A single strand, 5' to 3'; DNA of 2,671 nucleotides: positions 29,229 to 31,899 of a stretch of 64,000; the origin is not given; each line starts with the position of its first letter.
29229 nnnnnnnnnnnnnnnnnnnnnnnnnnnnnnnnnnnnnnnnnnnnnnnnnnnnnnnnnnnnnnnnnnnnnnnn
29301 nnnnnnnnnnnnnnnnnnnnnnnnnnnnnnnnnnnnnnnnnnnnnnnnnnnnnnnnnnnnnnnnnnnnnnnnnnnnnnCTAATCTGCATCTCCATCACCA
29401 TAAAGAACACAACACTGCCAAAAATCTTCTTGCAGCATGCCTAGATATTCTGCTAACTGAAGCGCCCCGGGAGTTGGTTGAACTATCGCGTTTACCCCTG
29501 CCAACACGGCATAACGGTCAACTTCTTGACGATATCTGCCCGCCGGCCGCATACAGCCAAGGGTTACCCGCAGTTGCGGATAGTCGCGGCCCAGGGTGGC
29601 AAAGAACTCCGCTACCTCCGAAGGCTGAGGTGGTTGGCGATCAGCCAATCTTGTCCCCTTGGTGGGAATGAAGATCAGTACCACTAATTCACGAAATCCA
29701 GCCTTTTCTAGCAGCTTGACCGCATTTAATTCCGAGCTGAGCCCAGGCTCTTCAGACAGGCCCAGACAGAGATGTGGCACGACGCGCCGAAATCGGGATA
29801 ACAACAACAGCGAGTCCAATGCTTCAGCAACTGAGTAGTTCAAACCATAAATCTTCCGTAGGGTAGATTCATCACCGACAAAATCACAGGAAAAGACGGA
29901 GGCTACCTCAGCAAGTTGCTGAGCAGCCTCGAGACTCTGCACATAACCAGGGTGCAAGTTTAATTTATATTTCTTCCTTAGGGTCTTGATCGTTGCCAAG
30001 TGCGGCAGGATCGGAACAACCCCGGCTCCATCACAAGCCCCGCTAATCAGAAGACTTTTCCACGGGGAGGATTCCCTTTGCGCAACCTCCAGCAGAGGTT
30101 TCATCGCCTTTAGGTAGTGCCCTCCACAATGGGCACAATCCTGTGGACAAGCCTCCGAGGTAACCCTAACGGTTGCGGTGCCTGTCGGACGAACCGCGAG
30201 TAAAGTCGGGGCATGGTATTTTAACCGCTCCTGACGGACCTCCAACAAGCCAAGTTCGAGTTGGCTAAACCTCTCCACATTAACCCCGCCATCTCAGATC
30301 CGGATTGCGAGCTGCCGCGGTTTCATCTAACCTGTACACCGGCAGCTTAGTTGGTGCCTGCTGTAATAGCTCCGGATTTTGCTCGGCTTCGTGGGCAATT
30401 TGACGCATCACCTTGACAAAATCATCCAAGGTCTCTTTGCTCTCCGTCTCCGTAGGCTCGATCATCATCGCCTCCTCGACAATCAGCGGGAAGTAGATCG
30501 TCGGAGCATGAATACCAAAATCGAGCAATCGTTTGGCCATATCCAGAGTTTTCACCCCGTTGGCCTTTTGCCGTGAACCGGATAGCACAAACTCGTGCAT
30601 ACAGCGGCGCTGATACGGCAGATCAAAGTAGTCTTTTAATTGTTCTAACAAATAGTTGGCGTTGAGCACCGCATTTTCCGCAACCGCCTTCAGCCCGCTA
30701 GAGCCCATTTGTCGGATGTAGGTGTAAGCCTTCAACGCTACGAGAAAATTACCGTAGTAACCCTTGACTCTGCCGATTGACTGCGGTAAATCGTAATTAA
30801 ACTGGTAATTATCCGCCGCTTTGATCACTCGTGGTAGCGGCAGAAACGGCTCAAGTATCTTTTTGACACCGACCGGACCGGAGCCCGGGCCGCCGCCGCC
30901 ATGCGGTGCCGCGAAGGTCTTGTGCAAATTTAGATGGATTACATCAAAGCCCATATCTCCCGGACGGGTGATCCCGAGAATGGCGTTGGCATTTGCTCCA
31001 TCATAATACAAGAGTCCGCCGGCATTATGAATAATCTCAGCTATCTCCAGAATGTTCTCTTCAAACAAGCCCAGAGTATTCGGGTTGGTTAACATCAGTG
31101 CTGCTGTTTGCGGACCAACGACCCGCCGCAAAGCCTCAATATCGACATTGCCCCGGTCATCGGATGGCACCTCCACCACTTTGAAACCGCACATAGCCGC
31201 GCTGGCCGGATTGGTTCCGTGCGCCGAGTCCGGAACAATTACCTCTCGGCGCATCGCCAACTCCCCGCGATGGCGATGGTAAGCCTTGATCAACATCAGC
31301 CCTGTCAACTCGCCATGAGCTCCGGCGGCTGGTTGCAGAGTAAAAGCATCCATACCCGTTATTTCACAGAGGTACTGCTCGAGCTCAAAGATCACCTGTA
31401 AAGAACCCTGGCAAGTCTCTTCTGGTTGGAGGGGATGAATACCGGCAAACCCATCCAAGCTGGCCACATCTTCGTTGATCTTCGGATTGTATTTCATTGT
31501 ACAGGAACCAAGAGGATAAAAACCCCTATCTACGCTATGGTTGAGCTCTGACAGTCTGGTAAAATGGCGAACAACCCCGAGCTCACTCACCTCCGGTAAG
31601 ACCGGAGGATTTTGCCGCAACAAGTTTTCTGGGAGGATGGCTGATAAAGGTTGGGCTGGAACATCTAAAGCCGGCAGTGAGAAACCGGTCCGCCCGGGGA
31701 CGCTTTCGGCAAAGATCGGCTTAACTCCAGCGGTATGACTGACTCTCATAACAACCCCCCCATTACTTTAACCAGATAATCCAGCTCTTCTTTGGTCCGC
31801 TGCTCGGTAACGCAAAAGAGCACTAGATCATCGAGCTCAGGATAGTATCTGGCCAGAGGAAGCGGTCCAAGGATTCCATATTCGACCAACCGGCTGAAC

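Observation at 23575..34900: One 11-kb operon couples glycine cleavage, lipoyl-cofactor maturation and methyl-THF/methionine synthesis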

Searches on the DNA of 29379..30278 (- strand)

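Call 18: search_rna_families(sources=[L002, L003, L012, L053, L024, L006, L064], threshold=gathering)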
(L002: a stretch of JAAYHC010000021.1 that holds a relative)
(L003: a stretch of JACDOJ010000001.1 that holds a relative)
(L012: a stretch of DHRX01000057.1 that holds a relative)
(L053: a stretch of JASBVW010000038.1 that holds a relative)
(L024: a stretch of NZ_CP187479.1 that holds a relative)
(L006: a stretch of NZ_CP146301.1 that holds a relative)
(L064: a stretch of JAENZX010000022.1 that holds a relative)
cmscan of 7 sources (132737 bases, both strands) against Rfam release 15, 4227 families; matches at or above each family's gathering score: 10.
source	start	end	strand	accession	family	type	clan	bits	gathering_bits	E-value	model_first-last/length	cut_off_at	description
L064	14098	14202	+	RF00504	Glycine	Cis-reg; riboswitch;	CL00125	74.7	32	1.9e-13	1-94/94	no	Glycine riboswitch aptamer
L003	5445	5543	+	RF00504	Glycine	Cis-reg; riboswitch;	CL00125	69.8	32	3.5e-12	1-94/94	no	Glycine riboswitch aptamer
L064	5205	5309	+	RF00504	Glycine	Cis-reg; riboswitch;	CL00125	68.7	32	6.8e-12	1-94/94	no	Glycine riboswitch aptamer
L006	6491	6578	+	RF00504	Glycine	Cis-reg; riboswitch;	CL00125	65.2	32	5.8e-11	1-94/94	no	Glycine riboswitch aptamer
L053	3689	3795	+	RF00504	Glycine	Cis-reg; riboswitch;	CL00125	63.1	32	2.1e-10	1-94/94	no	Glycine riboswitch aptamer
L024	4868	4981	+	RF00504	Glycine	Cis-reg; riboswitch;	CL00125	57.2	32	7.2e-09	1-94/94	no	Glycine riboswitch aptamer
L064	14845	14934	+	RF00504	Glycine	Cis-reg; riboswitch;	CL00125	43.8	32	2.6e-05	8-87/94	no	Glycine riboswitch aptamer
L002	5508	5636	+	RF00504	Glycine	Cis-reg; riboswitch;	CL00125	42.8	32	4.7e-05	1-94/94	no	Glycine riboswitch aptamer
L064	5312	5398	+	RF00504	Glycine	Cis-reg; riboswitch;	CL00125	40.4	32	0.0002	8-87/94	no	Glycine riboswitch aptamer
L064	14206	14294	+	RF00504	Glycine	Cis-reg; riboswitch;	CL00125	38.2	32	0.00077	9-86/94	no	Glycine riboswitch aptamer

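Call 21: search_rna_families(source=L002, start=5200, end=5700, threshold=evalue, max_evalue=1, show_alignments=2)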
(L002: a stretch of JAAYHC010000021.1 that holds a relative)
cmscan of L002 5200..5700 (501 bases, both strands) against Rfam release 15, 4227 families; matches with E-value up to 1: 2.
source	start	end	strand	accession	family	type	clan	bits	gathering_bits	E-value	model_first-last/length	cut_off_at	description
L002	5508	5636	+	RF00504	Glycine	Cis-reg; riboswitch;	CL00125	42.8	32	1.8e-07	1-94/94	no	Glycine riboswitch aptamer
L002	5616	5652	-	RF00173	Hairpin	Gene; ribozyme;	-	17.9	65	0.63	1-52/52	no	Hairpin ribozyme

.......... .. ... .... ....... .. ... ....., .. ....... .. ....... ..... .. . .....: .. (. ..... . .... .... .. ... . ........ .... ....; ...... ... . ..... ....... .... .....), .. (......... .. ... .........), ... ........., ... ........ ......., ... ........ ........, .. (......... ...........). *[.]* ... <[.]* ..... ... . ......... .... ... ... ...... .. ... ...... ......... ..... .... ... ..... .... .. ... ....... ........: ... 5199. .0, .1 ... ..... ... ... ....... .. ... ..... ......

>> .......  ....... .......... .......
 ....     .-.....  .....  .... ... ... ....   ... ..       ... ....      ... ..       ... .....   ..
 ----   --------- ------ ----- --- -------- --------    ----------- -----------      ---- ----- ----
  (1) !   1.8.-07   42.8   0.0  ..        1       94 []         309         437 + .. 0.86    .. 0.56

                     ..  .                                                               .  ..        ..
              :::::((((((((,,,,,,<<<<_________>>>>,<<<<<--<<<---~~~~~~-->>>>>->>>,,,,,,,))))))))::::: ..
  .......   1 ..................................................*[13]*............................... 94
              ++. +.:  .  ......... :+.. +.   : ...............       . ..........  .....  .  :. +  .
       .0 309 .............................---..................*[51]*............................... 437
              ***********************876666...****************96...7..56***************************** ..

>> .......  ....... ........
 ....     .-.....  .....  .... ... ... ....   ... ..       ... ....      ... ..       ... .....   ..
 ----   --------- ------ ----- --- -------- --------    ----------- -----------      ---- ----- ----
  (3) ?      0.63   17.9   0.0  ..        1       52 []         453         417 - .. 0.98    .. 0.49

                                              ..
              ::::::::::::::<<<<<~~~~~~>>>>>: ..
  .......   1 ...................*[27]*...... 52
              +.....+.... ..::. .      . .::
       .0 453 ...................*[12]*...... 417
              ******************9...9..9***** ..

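Call 39: search_rna_families(source=L012, start=4700, end=5800, threshold=evalue, max_evalue=5, show_alignments=2)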
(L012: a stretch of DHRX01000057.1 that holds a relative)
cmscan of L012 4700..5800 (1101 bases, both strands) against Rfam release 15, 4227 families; matches with E-value up to 5: 0.
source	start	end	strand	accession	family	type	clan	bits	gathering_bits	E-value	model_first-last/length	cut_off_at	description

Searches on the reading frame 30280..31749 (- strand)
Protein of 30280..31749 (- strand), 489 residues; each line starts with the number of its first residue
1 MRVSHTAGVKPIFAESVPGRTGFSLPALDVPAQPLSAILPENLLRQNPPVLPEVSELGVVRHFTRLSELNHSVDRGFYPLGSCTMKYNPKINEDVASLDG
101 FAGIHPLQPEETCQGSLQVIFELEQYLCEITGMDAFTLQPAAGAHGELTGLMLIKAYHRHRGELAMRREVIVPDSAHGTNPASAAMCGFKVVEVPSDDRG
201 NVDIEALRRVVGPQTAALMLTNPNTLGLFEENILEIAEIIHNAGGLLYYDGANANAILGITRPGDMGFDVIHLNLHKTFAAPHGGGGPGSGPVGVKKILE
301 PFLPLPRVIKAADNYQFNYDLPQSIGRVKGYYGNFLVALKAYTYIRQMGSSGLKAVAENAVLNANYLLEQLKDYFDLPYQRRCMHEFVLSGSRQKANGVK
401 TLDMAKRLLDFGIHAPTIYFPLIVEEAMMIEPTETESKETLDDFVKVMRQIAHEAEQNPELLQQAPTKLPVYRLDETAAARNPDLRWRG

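Call 5: search_protein_families(library=pfam, proteins=[window:30280-31749:-])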
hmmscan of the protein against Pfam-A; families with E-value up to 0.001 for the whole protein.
window:30280-31749:- (489 aa): 6 families
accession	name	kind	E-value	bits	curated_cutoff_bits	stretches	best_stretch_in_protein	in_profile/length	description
PF21478.3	GcvP2_C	-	1.5e-27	96.3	27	1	357-457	2-104/122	Glycine dehydrogenase, C-terminal domain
PF02347.22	GDC-P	-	3.3e-16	59.6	26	1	38-300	30-280/429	Glycine cleavage system P-protein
PF00266.25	Aminotran_5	-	2.5e-08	33.7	21.5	1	160-284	84-207/371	Aminotransferase class-V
PF01212.27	Beta_elim_lyase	-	1.4e-05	25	27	1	118-285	32-207/288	Beta-eliminating lyase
PF00282.25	Pyridoxal_deC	-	0.0006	19.1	27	0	331-373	313-355/375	Pyridoxal-dependent decarboxylase conserved domain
PF01041.23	DegT_DnrJ_EryC1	-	0.00088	19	19.8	0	122-254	28-149/360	DegT/DnrJ/EryC1/StrS aminotransferase family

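Call 11: search_protein_families(library=ncbifam, proteins=[window:30280-31749:-], max_evalue=0.01)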
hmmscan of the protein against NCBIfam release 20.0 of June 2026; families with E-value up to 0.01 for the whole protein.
window:30280-31749:- (489 aa): 14 families
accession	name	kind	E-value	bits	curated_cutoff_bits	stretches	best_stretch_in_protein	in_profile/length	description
NF003346.0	PRK04366.1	equivalog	2.3e-238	791.7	441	1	10-487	10-487/487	aminomethyl-transferring glycine dehydrogenase subunit GcvPB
TIGR00461.1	gcvP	equivalog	2.1e-121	406.4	859.2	1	54-457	466-870/939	aminomethyl-transferring glycine dehydrogenase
NF001696.0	PRK00451.1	equivalog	1.7e-35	122.8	364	2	40-297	32-284/447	aminomethyl-transferring glycine dehydrogenase subunit GcvPA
TIGR03812.1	tyr_de_CO2_Arch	equivalog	5.5e-07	28.8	299.4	1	144-252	86-192/375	tyrosine decarboxylase MfnA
TIGR03235.1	DNA_S_dndA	equivalog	2.7e-05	23.6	480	1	187-285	111-207/353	cysteine desulfurase DndA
TIGR03403.1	nifS_epsilon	equivalog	2.8e-05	23.1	587.7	1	166-287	89-211/382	NifS family cysteine desulfurase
TIGR03402.1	FeS_nifS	equivalog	6.5e-05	21.9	530.75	1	187-284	109-204/379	cysteine desulfurase NifS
NF041364.1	GntC_guanitoxin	equivalog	0.00032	19.7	415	1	168-246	85-169/356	guanitoxin biosynthesis PLP-dependent (S)-gamma-hydroxy-L-arginine cyclodehydratase GntC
NF002806.0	PRK02948.1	subfamily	0.00039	19.5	304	1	184-286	108-208/381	IscS subfamily cysteine desulfurase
TIGR01979.1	sufS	subfamily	0.00048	19.1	475.1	1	185-355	130-298/403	SufS family cysteine desulfurase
TIGR03947.1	viomycin_VioD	equivalog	0.0012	17.9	390.9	1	169-256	95-187/359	capreomycidine synthase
TIGR01976.1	am_tr_V_VC1184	hypoth_equivalog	0.0015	17.9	352.35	1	164-285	103-227/401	cysteine desulfurase-like protein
TIGR01977.1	am_tr_V_EF2568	hypoth_equivalog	0.0015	17.6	377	1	188-287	111-209/376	cysteine desulfurase family protein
NF040779.1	Sec_lyase_SclA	exception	0.0083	15.1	525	0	190-291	112-212/378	selenocysteine lyase SclA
